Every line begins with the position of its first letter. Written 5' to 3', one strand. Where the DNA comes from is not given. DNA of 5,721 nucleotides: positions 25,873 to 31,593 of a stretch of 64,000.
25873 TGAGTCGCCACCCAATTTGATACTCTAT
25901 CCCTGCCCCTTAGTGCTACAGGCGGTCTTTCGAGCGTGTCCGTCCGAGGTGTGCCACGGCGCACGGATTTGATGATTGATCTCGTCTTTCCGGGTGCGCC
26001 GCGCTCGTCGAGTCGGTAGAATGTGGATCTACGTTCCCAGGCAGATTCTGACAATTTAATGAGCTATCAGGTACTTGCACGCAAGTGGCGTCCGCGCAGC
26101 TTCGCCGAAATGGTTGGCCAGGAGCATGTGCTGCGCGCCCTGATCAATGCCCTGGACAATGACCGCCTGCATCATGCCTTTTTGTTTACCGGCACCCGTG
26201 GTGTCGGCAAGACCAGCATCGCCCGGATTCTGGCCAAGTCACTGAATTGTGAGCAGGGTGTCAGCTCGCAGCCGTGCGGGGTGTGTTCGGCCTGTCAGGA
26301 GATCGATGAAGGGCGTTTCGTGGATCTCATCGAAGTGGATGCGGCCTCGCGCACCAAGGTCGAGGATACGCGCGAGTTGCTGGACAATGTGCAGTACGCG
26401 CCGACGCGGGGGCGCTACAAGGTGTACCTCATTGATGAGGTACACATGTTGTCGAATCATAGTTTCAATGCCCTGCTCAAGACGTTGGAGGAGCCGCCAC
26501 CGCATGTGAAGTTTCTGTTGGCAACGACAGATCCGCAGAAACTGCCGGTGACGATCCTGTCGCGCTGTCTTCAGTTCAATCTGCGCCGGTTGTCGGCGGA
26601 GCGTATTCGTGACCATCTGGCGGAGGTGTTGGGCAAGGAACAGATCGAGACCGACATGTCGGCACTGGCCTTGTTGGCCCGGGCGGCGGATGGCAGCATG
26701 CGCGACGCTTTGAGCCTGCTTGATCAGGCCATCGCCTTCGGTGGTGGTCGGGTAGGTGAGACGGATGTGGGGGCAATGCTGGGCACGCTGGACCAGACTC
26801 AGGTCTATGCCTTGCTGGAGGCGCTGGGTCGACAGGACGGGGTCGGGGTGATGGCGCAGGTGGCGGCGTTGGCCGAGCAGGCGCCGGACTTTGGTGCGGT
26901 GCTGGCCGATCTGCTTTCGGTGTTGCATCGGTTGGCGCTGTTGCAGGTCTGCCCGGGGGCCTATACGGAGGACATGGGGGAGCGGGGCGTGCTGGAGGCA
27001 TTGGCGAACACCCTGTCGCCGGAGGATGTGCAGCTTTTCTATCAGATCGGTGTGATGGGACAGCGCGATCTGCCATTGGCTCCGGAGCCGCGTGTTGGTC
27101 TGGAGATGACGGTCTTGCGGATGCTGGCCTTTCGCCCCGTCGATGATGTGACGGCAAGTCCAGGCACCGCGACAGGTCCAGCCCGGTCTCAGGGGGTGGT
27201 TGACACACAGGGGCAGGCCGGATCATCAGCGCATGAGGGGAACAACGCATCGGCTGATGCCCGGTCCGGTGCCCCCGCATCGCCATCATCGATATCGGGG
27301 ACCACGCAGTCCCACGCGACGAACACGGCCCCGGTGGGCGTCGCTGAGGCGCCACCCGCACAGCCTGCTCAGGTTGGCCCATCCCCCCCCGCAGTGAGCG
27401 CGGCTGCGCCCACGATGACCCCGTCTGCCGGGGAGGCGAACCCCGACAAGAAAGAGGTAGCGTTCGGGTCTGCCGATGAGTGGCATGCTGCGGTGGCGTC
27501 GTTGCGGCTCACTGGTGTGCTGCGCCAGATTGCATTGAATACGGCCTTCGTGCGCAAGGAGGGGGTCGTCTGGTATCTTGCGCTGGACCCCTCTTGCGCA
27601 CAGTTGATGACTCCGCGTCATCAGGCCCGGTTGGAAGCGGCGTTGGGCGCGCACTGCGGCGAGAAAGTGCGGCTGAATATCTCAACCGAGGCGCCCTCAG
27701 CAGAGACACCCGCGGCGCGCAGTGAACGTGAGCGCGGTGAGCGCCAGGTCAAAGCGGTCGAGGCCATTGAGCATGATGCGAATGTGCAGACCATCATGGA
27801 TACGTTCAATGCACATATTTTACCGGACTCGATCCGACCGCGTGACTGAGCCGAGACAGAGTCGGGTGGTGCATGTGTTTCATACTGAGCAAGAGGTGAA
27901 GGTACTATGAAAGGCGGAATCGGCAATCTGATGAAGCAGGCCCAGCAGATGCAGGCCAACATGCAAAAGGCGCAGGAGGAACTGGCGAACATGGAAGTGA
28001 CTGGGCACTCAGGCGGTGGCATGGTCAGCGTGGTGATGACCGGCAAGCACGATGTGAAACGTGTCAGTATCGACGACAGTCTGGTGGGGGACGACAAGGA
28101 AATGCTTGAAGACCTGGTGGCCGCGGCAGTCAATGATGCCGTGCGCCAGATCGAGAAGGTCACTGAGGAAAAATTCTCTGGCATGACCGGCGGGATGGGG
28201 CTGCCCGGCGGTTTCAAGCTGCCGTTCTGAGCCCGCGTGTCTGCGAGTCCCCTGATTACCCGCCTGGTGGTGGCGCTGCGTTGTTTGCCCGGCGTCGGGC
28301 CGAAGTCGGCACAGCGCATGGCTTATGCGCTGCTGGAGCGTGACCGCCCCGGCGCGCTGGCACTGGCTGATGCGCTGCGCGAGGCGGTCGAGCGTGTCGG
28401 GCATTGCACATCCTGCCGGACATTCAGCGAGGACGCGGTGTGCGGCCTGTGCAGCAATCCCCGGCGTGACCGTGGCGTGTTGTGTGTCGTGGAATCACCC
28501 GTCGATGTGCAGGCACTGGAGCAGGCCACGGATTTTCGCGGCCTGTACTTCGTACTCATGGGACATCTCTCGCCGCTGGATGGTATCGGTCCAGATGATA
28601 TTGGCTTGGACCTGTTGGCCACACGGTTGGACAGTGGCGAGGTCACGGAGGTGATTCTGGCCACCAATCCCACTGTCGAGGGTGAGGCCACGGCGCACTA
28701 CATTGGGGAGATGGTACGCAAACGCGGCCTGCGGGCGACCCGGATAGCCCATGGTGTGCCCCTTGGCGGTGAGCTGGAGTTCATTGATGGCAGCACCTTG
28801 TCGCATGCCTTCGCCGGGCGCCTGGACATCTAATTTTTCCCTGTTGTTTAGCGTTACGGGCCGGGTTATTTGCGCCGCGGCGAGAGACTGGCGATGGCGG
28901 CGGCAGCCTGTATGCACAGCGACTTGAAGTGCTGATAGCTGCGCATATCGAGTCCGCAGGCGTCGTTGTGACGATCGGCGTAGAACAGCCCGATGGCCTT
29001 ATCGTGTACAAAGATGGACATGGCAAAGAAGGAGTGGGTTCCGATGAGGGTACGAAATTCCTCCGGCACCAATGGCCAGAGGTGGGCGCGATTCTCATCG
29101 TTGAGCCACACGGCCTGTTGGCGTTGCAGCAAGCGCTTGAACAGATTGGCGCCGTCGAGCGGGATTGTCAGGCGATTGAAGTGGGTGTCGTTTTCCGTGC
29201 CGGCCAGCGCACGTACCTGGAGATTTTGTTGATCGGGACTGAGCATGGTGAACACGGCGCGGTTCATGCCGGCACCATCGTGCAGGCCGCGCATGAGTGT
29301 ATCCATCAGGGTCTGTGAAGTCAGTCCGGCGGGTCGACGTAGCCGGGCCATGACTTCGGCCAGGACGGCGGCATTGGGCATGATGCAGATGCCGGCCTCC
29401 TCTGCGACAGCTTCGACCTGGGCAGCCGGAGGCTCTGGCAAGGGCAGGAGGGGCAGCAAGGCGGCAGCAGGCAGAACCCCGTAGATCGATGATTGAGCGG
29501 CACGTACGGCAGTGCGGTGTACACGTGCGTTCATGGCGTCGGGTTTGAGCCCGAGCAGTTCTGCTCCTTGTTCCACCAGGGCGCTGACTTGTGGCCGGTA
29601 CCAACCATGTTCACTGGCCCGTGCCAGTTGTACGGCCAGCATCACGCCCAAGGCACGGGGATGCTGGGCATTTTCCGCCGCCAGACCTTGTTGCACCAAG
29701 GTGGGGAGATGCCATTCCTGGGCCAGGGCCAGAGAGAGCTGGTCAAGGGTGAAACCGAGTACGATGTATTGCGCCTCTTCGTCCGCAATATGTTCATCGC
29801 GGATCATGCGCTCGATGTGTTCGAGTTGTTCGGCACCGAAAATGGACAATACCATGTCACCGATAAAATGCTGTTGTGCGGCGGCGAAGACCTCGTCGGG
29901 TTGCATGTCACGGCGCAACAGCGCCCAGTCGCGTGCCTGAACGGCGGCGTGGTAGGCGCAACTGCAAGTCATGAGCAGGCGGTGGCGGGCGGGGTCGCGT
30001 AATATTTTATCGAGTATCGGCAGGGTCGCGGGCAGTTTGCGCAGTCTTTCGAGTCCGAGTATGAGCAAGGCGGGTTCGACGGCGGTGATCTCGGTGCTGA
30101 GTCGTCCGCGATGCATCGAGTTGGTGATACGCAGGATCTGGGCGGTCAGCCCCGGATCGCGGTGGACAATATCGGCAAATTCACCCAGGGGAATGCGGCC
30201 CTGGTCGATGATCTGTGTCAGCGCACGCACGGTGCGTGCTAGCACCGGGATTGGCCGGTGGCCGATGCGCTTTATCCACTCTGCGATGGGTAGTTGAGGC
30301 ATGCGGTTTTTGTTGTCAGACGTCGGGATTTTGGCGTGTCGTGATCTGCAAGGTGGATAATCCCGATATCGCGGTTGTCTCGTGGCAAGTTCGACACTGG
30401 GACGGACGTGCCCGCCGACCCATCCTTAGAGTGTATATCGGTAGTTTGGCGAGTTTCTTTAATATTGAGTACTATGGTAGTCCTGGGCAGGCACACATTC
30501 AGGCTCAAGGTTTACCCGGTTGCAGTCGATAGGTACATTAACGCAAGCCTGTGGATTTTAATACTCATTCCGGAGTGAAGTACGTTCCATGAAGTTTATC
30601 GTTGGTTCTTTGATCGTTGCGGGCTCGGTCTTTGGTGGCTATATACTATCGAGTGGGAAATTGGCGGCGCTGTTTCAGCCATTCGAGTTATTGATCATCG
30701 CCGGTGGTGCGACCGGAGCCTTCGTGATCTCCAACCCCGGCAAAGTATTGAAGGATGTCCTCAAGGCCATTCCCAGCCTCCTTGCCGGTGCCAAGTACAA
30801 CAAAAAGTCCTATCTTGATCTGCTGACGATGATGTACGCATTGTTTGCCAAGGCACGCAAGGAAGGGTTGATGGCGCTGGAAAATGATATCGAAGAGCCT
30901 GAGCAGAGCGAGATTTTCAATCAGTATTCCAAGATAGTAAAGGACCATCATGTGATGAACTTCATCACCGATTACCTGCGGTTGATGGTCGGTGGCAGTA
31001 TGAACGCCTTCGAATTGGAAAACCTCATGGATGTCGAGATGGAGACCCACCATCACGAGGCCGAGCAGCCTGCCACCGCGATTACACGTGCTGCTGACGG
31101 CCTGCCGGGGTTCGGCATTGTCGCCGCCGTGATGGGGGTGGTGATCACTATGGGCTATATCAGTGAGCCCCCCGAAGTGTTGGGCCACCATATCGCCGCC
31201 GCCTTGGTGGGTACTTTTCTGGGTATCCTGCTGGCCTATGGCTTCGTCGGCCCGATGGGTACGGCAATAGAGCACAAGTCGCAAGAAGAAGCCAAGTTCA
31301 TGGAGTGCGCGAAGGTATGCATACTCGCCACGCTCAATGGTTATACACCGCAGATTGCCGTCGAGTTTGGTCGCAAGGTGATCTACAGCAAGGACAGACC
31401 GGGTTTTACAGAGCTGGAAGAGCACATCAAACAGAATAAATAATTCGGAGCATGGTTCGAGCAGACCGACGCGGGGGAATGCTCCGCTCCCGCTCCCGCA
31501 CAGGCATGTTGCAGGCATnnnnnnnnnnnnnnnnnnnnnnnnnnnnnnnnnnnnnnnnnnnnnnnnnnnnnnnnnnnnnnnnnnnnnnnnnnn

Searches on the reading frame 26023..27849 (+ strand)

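Call 57: search_protein_families(library=pfam, proteins=[window:26023-27849:+], max_evalue=0.001)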
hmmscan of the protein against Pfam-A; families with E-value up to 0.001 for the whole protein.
window:26023-27849:+ (608 aa): 13 families
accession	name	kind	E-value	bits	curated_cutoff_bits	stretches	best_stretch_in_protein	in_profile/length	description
PF13177.12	DNA_pol3_delta2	-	6.4e-45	153.5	27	1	32-190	1-160/161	DNA polymerase III, delta subunit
PF12169.13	DNA_pol3_gamma3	-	1.5e-23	83.6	24.4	1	245-369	2-129/143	DNA polymerase III subunits gamma and tau domain III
PF22608.2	DNAX_ATPase_lid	-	2e-23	82.3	27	1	195-242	2-49/49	DNA polymerase III clamp loader subunit, ATPase lid domain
PF12170.13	DNA_pol3_tau_5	-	7.6e-20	72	28.8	1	484-604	21-142/142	DNA polymerase III tau subunit V interacting with alpha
PF00004.35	AAA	-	3.6e-11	44.1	21.2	1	54-183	2-124/131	ATPase family associated with various cellular activities (AAA)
PF05496.18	RuvB_N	-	6.7e-07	29.6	27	1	23-84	2-67/159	Holliday junction DNA helicase RuvB P-loop domain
PF13191.12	AAA_16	-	4e-06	27.9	32.6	1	30-159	2-160/167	AAA ATPase domain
PF13401.12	AAA_22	-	8.4e-06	26.6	27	1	54-166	9-120/130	AAA domain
PF07728.20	AAA_5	-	1.9e-05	25.1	22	1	53-157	2-92/139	AAA domain (dynein-related subfamily)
PF13238.12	AAA_18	-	2.9e-05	24.9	29.4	1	55-125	3-65/128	AAA domain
PF07724.20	AAA_2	-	3e-05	24.5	27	1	52-157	5-101/166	AAA domain (Cdc48 subfamily)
PF05970.20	PIF1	-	6.3e-05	23.1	25.9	1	33-156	6-127/223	PIF1-like helicase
PF04851.21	ResIII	-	0.00056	20.3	22.5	0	33-76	8-49/164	Type III restriction enzyme, res subunit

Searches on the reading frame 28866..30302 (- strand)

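Call 57: search_protein_families(library=pfam, proteins=[window:28866-30302:-], max_evalue=0.001)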
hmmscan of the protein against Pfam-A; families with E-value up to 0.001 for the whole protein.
window:28866-30302:- (478 aa): 3 families
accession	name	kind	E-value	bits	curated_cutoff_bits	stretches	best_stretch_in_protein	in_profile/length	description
PF08668.18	HDOD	-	3.6e-25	89.1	22.9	1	18-209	1-192/196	HDOD domain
PF01590.32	GAF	-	5.4e-07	30.7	22.4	1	330-470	3-133/133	GAF domain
PF13492.12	GAF_3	-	4.3e-05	24.4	27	1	330-471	3-128/129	GAF domain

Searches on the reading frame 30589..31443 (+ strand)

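Call 57: search_protein_families(library=pfam, proteins=[window:30589-31443:+], max_evalue=0.001)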
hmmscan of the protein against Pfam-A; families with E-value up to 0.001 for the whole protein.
window:30589-31443:+ (284 aa): 2 families
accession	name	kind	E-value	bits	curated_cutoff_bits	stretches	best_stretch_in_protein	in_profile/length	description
PF20560.3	MotA_N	-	4.5e-33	113.8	27.3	1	4-93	1-91/91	Motility protein A N-terminal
PF01618.21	MotA_ExbB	-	1.1e-11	45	22.9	1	137-239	21-126/127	MotA/TolQ/ExbB proton channel family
